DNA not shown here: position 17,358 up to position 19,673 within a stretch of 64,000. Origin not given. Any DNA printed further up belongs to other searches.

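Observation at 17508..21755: Tandem M13 metallopeptidase paralogs, one with a degenerate catalytic site (HELNR, NAYY replaced by LAYD)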

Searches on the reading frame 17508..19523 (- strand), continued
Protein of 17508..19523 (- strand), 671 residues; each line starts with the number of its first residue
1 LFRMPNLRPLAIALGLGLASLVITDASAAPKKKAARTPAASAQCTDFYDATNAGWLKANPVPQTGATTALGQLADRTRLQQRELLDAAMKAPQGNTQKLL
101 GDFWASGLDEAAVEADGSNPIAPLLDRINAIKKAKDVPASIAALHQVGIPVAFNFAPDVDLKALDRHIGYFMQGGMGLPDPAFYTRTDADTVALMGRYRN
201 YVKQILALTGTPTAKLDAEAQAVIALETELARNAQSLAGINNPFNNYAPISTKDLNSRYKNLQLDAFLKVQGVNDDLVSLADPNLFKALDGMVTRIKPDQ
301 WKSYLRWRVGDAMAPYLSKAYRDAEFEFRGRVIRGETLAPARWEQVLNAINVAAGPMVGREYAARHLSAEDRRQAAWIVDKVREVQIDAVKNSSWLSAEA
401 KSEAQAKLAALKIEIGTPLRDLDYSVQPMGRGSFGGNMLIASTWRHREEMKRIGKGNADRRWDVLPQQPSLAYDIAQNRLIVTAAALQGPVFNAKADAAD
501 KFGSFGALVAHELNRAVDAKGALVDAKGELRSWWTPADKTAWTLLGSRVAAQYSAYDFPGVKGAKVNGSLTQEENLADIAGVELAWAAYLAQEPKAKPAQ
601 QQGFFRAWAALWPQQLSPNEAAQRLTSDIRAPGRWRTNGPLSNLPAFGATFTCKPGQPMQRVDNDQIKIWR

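Call 48: find_homologous_proteins(query=A3, max_evalue=1e-30)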
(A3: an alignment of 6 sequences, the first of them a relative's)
Query A3 (6 sequences) (638 aa, profile of the alignment): 102 proteins with E <= 1e-30 among 8000 candidates.
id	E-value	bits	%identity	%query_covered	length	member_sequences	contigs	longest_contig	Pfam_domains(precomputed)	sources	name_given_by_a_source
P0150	9.3e-294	994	100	100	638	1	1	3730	PF05649.19,PF01431.28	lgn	-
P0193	4.6e-272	923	47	100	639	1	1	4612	PF05649.19,PF01431.28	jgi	jgi:putative endopeptidase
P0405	1.4e-250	851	48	100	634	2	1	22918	PF05649.19,PF01431.28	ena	-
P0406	6.8e-246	836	48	94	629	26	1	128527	PF05649.19,PF01431.28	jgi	-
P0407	1.4e-244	832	68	100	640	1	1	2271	PF05649.19,PF01431.28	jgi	jgi:putative endopeptidase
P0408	3.4e-242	824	53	100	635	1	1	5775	PF05649.19,PF01431.28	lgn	-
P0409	9.7e-242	822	45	99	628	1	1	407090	PF05649.19,PF01431.28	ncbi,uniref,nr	ncbi:M13-type metalloendopeptidase [Arenimonas fontis]|uniref:M13 family metallopeptidase n=1 Tax=Ar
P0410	2.3e-241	821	47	94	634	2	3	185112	PF05649.19,PF01431.28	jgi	jgi:putative endopeptidase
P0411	2.6e-241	821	47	94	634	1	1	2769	PF05649.19,PF01431.28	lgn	-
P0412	2.0e-240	818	47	94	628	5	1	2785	PF05649.19,PF01431.28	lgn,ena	-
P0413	9.2e-240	816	68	100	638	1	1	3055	PF05649.19,PF01431.28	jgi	jgi:putative endopeptidase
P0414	1.2e-239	815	46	100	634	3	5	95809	PF05649.19,PF01431.28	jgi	jgi:putative endopeptidase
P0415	5.8e-239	813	46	100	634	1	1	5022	PF05649.19,PF01431.28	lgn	-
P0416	7.9e-238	809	68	100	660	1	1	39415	PF05649.19,PF01431.28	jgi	jgi:putative endopeptidase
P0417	9.2e-238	809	45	100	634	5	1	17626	PF05649.19,PF01431.28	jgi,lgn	-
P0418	1.9e-237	808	46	100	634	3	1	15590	PF05649.19,PF01431.28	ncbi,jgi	jgi:putative endopeptidase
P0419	3.1e-236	804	47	100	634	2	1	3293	PF05649.19,PF01431.28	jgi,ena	-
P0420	6.3e-236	803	47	94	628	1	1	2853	PF05649.19,PF01431.28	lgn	-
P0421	1.9e-235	802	47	94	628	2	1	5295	PF05649.19,PF01431.28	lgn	-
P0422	8.8e-235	799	47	94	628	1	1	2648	PF05649.19,PF01431.28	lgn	-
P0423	1.0e-234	799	48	94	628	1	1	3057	PF05649.19,PF01431.28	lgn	-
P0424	1.5e-233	795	53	100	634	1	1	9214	PF05649.19,PF01431.28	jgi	jgi:putative endopeptidase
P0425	5.1e-233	794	49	97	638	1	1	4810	PF05649.19,PF01431.28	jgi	-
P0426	7.4e-233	793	51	100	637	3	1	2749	PF05649.19,PF01431.28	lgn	-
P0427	2.1e-231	788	49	95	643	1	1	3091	PF05649.19,PF01431.28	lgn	-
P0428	3.6e-231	787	51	94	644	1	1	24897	PF05649.19,PF01431.28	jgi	jgi:putative endopeptidase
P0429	6.7e-231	787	44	94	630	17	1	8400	PF05649.19,PF01431.28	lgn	-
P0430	1.5e-230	785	48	97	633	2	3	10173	PF05649.19,PF01431.28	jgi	-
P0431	3.2e-228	778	45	95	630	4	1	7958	PF05649.19,PF01431.28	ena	-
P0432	6.6e-228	777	50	100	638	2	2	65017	PF05649.19,PF01431.28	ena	-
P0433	1.5e-227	775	50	94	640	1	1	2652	PF05649.19,PF01431.28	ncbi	ncbi:MAG: M13 family metallopeptidase [Arenimonas sp.]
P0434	1.8e-227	775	47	100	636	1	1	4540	PF05649.19,PF01431.28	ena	-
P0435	2.0e-227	775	51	94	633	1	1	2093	PF05649.19,PF01431.28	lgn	-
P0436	9.7e-227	773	52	100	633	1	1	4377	PF05649.19,PF01431.28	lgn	-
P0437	1.1e-225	769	49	100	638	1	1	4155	PF05649.19,PF01431.28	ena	-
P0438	5.7e-225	767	52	94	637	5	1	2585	PF05649.19,PF01431.28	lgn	-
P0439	1.6e-224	765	48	100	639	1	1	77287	PF05649.19,PF01431.28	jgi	jgi:putative endopeptidase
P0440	5.9e-224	764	51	100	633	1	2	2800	PF05649.19,PF01431.28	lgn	-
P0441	8.8e-224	763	51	100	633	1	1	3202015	PF05649.19,PF01431.28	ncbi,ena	-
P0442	1.0e-223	763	52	100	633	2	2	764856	PF05649.19,PF01431.28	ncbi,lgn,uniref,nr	ncbi:M13 family metallopeptidase [Arenimonas oryziterrae]|uniref:Peptidase M13 N-terminal domain-con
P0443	4.2e-223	761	51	95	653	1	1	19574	PF05649.19,PF01431.28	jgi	jgi:putative endopeptidase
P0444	9.6e-223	760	52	100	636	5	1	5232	PF05649.19,PF01431.28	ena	-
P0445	1.2e-222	759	50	100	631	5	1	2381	PF05649.19,PF01431.28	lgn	-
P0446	1.6e-220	752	47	100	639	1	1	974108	PF05649.19,PF01431.28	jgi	jgi:putative endopeptidase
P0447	3.3e-220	751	46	100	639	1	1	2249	PF05649.19,PF01431.28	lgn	-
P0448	3.9e-219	748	48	100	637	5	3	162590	PF05649.19,PF01431.28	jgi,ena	-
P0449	2.5e-218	745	48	100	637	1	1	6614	PF05649.19,PF01431.28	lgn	-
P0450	1.9e-217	742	50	100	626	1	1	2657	PF05649.19,PF01431.28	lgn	-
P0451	2.6e-217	742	49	94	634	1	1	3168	PF05649.19,PF01431.28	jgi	jgi:putative endopeptidase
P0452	2.7e-217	742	50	100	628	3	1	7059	PF05649.19,PF01431.28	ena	-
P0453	3.9e-217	741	48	100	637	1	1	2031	PF05649.19,PF01431.28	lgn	-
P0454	1.6e-216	739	51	100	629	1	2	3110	PF05649.19,PF01431.28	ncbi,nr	ncbi:MAG: M13 family metallopeptidase [Arenimonas sp.]|nr:M13 family metallopeptidase [Arenimonas sp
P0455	2.8e-216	738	48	100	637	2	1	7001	PF05649.19,PF01431.28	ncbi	-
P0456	2.0e-215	735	43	94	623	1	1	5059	PF05649.19,PF01431.28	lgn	-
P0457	2.2e-215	735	48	94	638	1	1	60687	PF05649.19,PF01431.28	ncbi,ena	-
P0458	6.5e-215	734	48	94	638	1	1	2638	PF05649.19,PF01431.28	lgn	-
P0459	1.1e-214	733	48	100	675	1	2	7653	PF05649.19,PF01431.28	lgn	-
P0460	1.2e-212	726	47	100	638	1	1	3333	PF05649.19,PF01431.28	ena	-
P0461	2.4e-211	722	49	100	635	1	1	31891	PF05649.19,PF01431.28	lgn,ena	-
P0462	2.4e-211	722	46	100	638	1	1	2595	PF05649.19,PF01431.28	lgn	-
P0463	4.5e-211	721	46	100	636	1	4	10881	PF05649.19,PF01431.28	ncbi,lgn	-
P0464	2.7e-210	718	47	100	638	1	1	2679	PF05649.19,PF01431.28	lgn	-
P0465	5.8e-210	717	49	100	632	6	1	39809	PF05649.19,PF01431.28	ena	-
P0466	1.6e-209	716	47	94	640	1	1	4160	PF05649.19,PF01431.28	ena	-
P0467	9.6e-207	707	49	95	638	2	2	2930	PF05649.19,PF01431.28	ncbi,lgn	-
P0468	5.0e-205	701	48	94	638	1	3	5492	PF05649.19,PF01431.28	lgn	-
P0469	7.5e-204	697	46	100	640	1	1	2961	PF05649.19,PF01431.28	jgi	jgi:putative endopeptidase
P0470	4.2e-201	688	45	94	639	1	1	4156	PF05649.19,PF01431.28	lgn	-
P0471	8.9e-201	687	44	96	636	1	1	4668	PF05649.19,PF01431.28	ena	-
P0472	1.3e-199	683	48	100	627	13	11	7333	PF05649.19,PF01431.28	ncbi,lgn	-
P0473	1.5e-199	683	48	94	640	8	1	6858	PF05649.19,PF01431.28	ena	-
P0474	7.4e-197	674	45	100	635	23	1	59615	PF05649.19,PF01431.28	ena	-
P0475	1.7e-195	670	47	100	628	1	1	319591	PF05649.19,PF01431.28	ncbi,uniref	ncbi:M13-type metalloendopeptidase [Arenimonas sp.]|uniref:M13-type metalloendopeptidase n=1 Tax=Are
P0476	1.0e-193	664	49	90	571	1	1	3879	PF05649.19,PF01431.28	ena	-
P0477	2.1e-192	659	46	100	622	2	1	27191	PF05649.19,PF01431.28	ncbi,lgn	-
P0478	1.2e-190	653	47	77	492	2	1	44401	PF05649.19,PF01431.28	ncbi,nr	ncbi:MAG: M13 family metallopeptidase, partial [Arenimonas sp.]|nr:M13 family metallopeptidase [Aren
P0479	1.5e-189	650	49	99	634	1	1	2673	PF05649.19,PF01431.28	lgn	-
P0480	1.2e-187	644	48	84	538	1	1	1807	PF05649.19,PF01431.28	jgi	jgi:putative endopeptidase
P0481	5.7e-178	612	49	94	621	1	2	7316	PF05649.19,PF01431.28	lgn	-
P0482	2.8e-165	570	36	99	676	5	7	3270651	PF05649.19,PF01431.28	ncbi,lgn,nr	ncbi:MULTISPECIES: M13 family metallopeptidase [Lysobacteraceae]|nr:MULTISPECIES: M13 family metallo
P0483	5.4e-162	559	39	99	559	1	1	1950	PF05649.19,PF01431.28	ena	-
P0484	3.8e-159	549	36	99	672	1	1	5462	PF05649.19,PF01431.28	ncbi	-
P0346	2.3e-156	540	35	92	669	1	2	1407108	PF05649.19,PF01431.28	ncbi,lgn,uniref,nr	ncbi:M13 family metallopeptidase [Vulcaniibacterium tengchongense]|uniref:Putative endopeptidase n=1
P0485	6.3e-150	519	34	99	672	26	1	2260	PF05649.19,PF01431.28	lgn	-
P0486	2.2e-146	507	46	73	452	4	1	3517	PF05649.19,PF01431.28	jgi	jgi:putative endopeptidase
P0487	1.6e-145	504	35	95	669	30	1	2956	PF05649.19,PF01431.28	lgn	-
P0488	1.3e-137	478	49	63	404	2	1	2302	PF05649.19,PF01431.28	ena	-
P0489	1.9e-135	471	33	100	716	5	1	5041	PF05649.19,PF01431.28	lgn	-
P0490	2.5e-106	375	49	58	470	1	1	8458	PF05649.19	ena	-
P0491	4.3e-87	311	29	91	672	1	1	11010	PF05649.19,PF01431.28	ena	-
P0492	7.7e-84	301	26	94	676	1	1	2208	PF05649.19,PF01431.28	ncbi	-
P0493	6.4e-83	298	29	94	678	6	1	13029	PF05649.19,PF01431.28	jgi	jgi:predicted metalloendopeptidase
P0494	2.4e-81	292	24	100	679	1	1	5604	PF05649.19,PF01431.28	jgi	-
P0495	2.0e-80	289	27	91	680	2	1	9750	PF05649.19,PF01431.28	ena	-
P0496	7.3e-79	284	25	94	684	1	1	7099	PF05649.19,PF01431.28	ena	-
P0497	3.4e-78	282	29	99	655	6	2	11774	PF05649.19,PF01431.28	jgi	jgi:putative endopeptidase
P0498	1.1e-77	280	29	94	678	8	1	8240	PF05649.19,PF01431.28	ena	-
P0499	2.1e-74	270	27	94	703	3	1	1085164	PF05649.19,PF01431.28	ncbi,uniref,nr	ncbi:M13 family metallopeptidase [Sphingomonas sp. URHD0057]|uniref:M13 family metallopeptidase n=1 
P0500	8.6e-73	264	26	93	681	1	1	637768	PF05649.19,PF01431.28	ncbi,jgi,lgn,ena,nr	ncbi:MAG TPA: M13 family metallopeptidase [Allosphingosinicella sp.]|nr:M13 family metallopeptidase 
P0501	7.7e-67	245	26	94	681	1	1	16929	PF05649.19,PF01431.28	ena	-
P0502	1.7e-65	240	25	100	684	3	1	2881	PF05649.19,PF01431.28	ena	-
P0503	1.4e-46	178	30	55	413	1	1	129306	PF05649.19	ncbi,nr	ncbi:MAG TPA: M13 family metallopeptidase N-terminal domain-containing protein [Steroidobacteraceae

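Call 50: find_encoding_contigs(protein=P0442, flank=7000, max_places=1)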
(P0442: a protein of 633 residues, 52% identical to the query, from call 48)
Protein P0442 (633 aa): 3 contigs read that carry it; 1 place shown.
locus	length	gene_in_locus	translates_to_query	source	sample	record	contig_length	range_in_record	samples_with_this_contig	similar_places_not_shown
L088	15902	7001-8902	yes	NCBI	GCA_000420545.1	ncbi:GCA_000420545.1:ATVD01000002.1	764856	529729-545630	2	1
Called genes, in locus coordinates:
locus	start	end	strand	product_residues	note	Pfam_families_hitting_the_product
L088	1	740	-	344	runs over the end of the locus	PF05036:SPOR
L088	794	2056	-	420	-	PF08245:Mur_ligase_M (weak), PF02875:Mur_ligase_C, PF27239:FOL3_C (weak)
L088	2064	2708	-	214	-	PF00300:His_Phos_1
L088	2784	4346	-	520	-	PF00389:2-Hacid_dh, PF03446:NAD_binding_2 (faint), PF02826:2-Hacid_dh_C, PF19304:PGDH_inter, PF01842:ACT (faint)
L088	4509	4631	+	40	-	-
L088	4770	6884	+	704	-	PF05649:Peptidase_M13_N, PF01431:Peptidase_M13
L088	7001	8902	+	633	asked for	PF05649:Peptidase_M13_N, PF01431:Peptidase_M13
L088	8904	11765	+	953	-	PF18339:Tudor_1_RapA, PF18337:Tudor_RapA (weak), PF00176:SNF2-rel_dom, PF00270:DEAD (weak), PF04851:ResIII, PF00271:Helicase_C, PF12137:RapA_C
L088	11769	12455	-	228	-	PF08551:DUF1751 (weak), PF01694:Rhomboid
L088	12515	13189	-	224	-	PF01694:Rhomboid, PF08551:DUF1751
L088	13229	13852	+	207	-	PF13640:2OG-FeII_Oxy_3, PF13661:2OG-FeII_Oxy_4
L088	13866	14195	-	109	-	PF01035:DNA_binding_1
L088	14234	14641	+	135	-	-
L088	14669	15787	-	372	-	PF01384:PHO4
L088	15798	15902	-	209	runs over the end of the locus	PF01865:PhoU_div (faint)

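Call 52: predict_structure(alignment_id=A2)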
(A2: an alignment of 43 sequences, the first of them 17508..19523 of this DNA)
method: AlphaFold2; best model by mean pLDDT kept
length: 671 residues; sequences in the alignment: 43
mean_pLDDT: 91.8   pTM: 0.88
mean pLDDT of the five models: 91.8, 91.3, 90.9, 90.5, 90.4
residues with pLDDT >= 90: 573; 70-90: 59; 50-70: 6; < 50: 33
segments of 3 or more residues with pLDDT < 50: 1-33
pLDDT, mean of each block of 10 residues (from residue 1): 31 41 40 56 95 98 94 97 98 96 97 95 98 97 96 94 90 92 93 96 98 98 97 85 84 95 96 96 94 96 98 97 96 91 96 95 97 98 98 96 97 91 88 96 94 83 92 92 97 96 98 95 91 95 97 96 96 97 98 97 98 96 93 98 97 95 94 82
secondary structure, 60 per line:
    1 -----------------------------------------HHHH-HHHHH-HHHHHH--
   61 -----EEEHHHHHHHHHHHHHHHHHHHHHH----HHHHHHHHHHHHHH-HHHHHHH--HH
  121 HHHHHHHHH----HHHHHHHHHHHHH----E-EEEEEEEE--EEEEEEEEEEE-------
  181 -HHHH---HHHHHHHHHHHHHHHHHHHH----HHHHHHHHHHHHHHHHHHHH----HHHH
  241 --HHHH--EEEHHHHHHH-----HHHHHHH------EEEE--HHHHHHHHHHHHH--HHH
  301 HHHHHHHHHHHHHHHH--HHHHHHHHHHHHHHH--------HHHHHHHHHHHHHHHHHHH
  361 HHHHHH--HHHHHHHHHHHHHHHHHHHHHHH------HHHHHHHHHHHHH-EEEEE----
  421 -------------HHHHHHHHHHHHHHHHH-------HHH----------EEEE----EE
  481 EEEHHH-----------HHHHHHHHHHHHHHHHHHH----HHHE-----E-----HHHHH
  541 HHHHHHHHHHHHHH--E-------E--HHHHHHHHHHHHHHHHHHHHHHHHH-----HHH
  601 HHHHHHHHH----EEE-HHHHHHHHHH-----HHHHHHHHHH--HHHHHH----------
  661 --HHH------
elements in order: H42-45 H47-51 H53-58 E66-68 H69-90 H95-108 H110-116 H119-129 H134-146 E153-160 E163-173 H182-185 H189-208 H213-232 H237-240 H243-246 E249-251 H252-258 H264-270 E277-280 H283-295 H298-316 H319-333 H342-366 H369-391 H398-410 E412-416 H434-450 E471-474 E479-483 H498-516 H536-554 H568-592 H598-609 E614-616 H618-627 H633-642 H645-650
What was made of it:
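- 19440..19523 (-): Sec-type signal peptide of B (residues 1-28, ...TDASA|AP). No lipobox Cys. Residues 1-33 are disordered in the model (call 52).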

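Call 55: fold_search(model_id=the predicted structure, library=pdb)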
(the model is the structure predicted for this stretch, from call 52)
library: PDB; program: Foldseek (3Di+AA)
matches with E <= 10: 88; with E <= 0.001: 19
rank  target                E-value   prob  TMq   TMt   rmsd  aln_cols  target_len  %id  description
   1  9eyg_B                2.2e-41  1.00  0.84  0.87   3.4       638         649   25  Structure of Tannerella forsythia endopeptidase O (TfPepO) (released 2025-10-29)
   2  9eyg_A                3.1e-41  1.00  0.85  0.87   3.3       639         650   24  Structure of Tannerella forsythia endopeptidase O (TfPepO) (released 2025-10-29)
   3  6xly                  4.7e-39  1.00  0.86  0.89   3.1       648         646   26  CRYOEM STRUCTURE OF MYCOBACTERIUM TUBERCULOSIS ZINC METALLOPROTEASE ZMP1 IN OPEN STATE (released 2020-12-23)
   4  9fma                  9.7e-38  1.00  0.78  0.80   4.7       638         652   24  Structure of Porphyromonas gingivalis endopeptidase (PgPepO) (released 2025-12-17)
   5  9kn2                  4.5e-37  1.00  0.78  0.80   4.7       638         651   24  Crystallization of zinc metalloproteinase PepO from Porphyromonas gingivalis (released 2025-10-01)
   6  3zuk_A                1.2e-36  1.00  0.78  0.80   4.8       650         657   26  CRYSTAL STRUCTURE OF MYCOBACTERIUM TUBERCULOSIS ZINC METALLOPROTEASE ZMP1 IN COMPLEX WITH INHIBITOR (released 2011-08-03)
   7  4iuw                  9.1e-34  1.00  0.78  0.83   4.5       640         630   23  Crystal structure of PEPO from Lactobacillus rhamnosis HN001 (DR20) (released 2013-03-20)
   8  6sh1_AAA              1.9e-32  1.00  0.74  0.72   5.4       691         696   22  Crystal structure of substrate-free human neprilysin E584D. (released 2019-09-25)
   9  1dmt                  3.6e-32  1.00  0.73  0.71   5.5       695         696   22  STRUCTURE OF HUMAN NEUTRAL ENDOPEPTIDASE COMPLEXED WITH PHOSPHORAMIDON (released 2000-12-20)
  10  4xbh_A                4.6e-32  1.00  0.74  0.72   5.3       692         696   22  Soluble rabbit neprilysin (released 2016-05-25)
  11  4cth                  4.9e-32  1.00  0.76  0.73   5.0       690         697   21  Neprilysin variant G399V,G714K in complex with phosphoramidon (released 2014-08-13)
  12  6svy                  1.4e-31  1.00  0.73  0.70   5.7       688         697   22  Crystal structure of Neprilysin in complex with Sampatrilat-ASP. (released 2020-05-13)
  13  6suk                  1.7e-31  1.00  0.74  0.71   5.5       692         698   22  Crystal structure of Neprilysin in complex with Omapatrilat. (released 2020-05-13)
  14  3dwb                  1.2e-27  1.00  0.75  0.76   4.9       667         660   21  structure of human ECE-1 complexed with phosphoramidon (released 2008-11-25)
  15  7k1v                  8.5e-24  1.00  0.81  0.86   3.6       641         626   27  Partial open state of Mycobacterium tuberculosis zinc metalloprotease 1 (released 2020-12-23)
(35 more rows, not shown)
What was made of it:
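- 17508..19523 (-): Gene B: 671-aa M13-fold pseudopeptidase. TTG start at 19523; an in-frame ATG at 19514 is an equally plausible start. AF2 pLDDT 91.8 with M13 structures as top hits (calls 52, 55).
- On Peptidase family M13 (homology and fold level: Pfam PF05649 + PF01431): Foldseek top 19 hits are all M13 structures, E down to 2e-41, TM 0.73-0.86 (calls 52, 55).
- The top PDB hits are PepO, Zmp1 and NEP, with TM up to 0.86 (calls 52, 55).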

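Call 59: search_protein_families(library=padloc, proteins=[window:17508-19523:-])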
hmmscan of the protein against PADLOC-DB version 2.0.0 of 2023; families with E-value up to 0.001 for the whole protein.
window:17508-19523:- (671 aa): 0 families
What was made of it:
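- Tried and rejected: Defence-system link: no PADLOC hit for A or B (call 59).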
